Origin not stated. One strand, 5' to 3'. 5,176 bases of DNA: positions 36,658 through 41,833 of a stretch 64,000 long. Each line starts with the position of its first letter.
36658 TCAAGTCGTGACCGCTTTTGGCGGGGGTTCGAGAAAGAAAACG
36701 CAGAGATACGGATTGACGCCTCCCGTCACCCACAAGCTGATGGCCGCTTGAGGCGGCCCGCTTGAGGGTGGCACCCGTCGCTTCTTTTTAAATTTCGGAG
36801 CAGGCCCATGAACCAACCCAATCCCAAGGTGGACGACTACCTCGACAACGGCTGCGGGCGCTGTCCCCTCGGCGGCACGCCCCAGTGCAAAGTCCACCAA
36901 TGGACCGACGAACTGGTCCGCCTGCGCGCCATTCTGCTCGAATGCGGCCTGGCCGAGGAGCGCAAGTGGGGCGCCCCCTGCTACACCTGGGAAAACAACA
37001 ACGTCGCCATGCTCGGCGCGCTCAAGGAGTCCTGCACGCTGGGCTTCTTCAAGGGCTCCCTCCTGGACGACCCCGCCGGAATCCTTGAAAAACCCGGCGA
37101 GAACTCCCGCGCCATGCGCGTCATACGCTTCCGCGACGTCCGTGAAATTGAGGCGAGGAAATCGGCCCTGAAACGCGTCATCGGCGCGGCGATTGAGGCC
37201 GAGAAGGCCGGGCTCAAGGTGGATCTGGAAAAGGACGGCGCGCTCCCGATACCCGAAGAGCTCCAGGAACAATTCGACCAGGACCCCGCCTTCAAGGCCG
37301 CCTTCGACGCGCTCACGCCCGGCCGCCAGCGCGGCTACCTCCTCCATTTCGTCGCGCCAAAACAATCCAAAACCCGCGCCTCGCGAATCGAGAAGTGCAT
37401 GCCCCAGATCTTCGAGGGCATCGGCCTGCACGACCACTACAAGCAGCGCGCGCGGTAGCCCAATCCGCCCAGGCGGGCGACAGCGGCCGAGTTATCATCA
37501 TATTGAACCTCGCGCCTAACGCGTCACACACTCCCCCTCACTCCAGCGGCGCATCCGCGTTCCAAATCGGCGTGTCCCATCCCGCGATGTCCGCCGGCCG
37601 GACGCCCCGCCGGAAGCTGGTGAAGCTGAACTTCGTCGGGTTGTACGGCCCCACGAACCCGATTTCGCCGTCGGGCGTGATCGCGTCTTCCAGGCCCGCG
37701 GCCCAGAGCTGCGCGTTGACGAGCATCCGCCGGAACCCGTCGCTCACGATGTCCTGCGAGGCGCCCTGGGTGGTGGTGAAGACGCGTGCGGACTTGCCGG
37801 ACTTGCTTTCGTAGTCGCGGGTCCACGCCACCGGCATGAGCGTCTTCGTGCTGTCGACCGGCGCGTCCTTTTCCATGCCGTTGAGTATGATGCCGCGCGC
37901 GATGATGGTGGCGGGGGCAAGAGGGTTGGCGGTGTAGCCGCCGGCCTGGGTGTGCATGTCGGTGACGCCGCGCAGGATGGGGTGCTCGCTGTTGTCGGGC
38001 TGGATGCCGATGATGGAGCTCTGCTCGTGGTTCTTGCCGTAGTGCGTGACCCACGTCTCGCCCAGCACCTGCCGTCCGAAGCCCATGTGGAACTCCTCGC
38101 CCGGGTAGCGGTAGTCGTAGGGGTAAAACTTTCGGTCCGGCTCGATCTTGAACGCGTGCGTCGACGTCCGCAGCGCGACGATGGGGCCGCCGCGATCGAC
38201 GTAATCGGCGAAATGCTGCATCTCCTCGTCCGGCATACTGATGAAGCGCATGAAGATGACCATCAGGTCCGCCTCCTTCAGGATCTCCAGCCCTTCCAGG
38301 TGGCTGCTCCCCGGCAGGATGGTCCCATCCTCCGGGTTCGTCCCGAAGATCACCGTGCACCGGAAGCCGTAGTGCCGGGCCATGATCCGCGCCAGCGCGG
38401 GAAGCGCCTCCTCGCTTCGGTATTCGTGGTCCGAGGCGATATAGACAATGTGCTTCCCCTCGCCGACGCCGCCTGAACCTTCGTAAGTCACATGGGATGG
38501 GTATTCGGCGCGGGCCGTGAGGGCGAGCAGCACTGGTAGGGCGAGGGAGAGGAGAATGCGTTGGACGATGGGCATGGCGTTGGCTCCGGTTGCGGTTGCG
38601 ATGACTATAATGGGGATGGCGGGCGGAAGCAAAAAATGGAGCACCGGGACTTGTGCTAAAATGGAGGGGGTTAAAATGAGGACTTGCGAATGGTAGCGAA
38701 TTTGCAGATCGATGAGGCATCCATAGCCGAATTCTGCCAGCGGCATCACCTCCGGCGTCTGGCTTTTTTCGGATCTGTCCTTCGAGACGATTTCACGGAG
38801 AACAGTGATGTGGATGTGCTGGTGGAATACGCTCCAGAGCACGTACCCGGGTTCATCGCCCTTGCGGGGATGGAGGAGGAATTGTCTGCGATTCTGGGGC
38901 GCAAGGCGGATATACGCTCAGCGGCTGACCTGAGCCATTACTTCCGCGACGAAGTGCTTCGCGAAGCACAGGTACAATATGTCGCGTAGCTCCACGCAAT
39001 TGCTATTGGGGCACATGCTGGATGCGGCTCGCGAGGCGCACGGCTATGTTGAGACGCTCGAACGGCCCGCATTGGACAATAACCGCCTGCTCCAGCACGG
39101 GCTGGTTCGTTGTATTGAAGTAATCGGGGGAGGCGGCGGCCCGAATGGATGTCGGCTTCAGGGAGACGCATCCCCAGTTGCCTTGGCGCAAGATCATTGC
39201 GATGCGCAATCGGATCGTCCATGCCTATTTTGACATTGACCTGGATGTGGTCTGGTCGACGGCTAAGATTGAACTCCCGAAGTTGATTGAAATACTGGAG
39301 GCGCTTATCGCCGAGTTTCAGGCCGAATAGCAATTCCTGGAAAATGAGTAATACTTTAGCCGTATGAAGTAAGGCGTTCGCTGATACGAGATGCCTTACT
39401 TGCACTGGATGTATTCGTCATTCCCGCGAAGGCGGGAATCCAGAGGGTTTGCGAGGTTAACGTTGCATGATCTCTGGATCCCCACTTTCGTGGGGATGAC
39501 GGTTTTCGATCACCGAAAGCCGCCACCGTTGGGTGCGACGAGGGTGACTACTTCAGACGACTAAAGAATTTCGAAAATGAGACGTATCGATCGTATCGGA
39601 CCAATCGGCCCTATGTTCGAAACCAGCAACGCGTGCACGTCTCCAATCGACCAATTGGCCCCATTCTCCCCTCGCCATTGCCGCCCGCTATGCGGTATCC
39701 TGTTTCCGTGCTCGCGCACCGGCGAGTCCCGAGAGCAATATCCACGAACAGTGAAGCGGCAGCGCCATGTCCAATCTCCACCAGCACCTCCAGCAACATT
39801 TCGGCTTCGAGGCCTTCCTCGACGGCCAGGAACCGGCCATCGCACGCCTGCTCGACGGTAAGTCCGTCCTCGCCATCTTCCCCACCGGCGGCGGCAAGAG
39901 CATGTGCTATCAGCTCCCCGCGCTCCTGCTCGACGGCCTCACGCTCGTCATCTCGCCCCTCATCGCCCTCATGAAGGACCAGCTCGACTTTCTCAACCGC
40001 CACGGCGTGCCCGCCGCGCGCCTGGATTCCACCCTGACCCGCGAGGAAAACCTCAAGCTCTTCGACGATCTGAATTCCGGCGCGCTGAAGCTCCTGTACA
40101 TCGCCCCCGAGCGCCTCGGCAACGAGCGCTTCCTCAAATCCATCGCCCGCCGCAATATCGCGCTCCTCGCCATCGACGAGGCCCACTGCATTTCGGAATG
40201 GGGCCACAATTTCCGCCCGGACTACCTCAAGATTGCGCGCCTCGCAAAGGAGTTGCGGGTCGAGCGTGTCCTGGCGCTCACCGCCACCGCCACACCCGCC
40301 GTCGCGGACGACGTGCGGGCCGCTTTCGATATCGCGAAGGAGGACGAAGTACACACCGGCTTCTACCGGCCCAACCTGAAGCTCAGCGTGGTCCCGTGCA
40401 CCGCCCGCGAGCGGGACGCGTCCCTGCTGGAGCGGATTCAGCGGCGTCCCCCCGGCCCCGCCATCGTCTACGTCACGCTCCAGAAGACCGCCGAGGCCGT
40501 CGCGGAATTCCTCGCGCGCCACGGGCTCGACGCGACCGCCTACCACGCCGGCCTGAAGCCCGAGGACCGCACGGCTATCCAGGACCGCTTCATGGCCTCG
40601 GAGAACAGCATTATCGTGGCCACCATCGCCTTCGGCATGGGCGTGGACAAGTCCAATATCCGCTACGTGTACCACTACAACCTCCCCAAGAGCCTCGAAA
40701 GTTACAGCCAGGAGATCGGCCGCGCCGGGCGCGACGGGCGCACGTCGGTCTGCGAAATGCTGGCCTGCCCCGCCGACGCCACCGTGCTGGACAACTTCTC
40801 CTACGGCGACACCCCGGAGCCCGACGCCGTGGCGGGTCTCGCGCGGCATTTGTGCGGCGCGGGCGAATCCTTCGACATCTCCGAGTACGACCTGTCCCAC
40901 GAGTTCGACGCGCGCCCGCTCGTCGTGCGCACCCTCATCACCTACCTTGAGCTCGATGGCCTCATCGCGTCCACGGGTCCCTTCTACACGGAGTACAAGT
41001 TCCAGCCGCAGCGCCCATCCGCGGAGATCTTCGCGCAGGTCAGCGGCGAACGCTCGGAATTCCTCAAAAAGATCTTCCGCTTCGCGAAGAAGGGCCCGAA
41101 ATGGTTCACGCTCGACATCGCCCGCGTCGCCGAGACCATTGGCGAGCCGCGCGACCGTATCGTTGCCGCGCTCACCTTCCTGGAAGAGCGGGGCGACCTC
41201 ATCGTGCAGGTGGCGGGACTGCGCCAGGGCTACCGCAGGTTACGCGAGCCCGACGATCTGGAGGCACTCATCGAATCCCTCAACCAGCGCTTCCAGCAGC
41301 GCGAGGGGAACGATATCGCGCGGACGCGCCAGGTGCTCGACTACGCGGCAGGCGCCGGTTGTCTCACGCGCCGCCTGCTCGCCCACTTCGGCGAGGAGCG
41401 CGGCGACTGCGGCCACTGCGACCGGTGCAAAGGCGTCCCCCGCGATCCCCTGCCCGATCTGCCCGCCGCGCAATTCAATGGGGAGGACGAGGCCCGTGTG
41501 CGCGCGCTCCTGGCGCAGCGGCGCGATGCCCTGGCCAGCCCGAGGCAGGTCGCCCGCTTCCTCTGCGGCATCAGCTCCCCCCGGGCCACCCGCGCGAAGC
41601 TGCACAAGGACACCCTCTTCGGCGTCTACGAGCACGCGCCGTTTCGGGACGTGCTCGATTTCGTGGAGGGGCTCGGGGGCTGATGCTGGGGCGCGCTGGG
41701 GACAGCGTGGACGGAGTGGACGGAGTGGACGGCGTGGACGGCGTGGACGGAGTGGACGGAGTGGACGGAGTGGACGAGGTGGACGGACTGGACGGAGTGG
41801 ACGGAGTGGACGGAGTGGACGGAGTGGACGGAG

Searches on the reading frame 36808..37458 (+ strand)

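Call 46: search_protein_families(library=pfam, proteins=[window:36808-37458:+], max_evalue=0.00001)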
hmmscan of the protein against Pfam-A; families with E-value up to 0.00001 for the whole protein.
window:36808-37458:+ (216 aa): 2 families
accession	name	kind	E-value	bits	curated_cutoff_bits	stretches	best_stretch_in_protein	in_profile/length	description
PF13376.11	OmdA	-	8.7e-20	70.9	25.6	1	146-204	2-60/60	Bacteriocin-protection, YdeI or OmpD-Associated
PF08818.16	DUF1801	-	1.7e-17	64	27.2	1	32-129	1-85/85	Domain of unknown function (DU1801)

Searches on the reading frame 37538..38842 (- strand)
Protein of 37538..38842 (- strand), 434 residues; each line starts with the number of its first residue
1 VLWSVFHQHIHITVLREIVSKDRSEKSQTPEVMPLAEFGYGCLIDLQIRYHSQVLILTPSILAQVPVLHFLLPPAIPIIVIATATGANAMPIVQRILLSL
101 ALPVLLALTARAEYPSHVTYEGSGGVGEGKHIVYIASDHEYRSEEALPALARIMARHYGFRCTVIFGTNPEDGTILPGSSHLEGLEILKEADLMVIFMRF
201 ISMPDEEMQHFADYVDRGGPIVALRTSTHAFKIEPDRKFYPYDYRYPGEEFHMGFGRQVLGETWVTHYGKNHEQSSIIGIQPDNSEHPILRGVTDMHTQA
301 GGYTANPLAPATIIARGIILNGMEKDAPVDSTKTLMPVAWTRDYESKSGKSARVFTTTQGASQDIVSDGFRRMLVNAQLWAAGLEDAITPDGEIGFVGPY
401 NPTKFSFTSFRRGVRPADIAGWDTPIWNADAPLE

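Call 47: search_protein_families(library=pfam, proteins=[window:37538-38842:-], max_evalue=0.00001)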
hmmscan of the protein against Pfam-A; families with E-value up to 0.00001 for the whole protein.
window:37538-38842:- (434 aa): 1 family
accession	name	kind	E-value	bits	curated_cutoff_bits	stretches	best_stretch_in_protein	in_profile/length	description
PF06283.17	ThuA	-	6.5e-10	40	33.4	1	175-381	42-209/209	Trehalose utilisation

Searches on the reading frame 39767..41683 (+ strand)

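Call 47: search_protein_families(library=pfam, proteins=[window:39767-41683:+], max_evalue=0.00001)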
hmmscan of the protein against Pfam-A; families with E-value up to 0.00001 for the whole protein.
window:39767-41683:+ (638 aa): 3 families
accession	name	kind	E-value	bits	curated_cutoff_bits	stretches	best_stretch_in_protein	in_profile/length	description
PF00270.35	DEAD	-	1.4e-24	87.2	26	1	21-180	4-164/167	DEAD/DEAH box helicase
PF00271.37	Helicase_C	-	2.2e-24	86.3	23.5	1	220-324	6-110/110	Helicase conserved C-terminal domain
PF16124.10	RecQ_Zn_bind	-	2.1e-08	35.2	25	1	501-555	10-66/66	RecQ zinc-binding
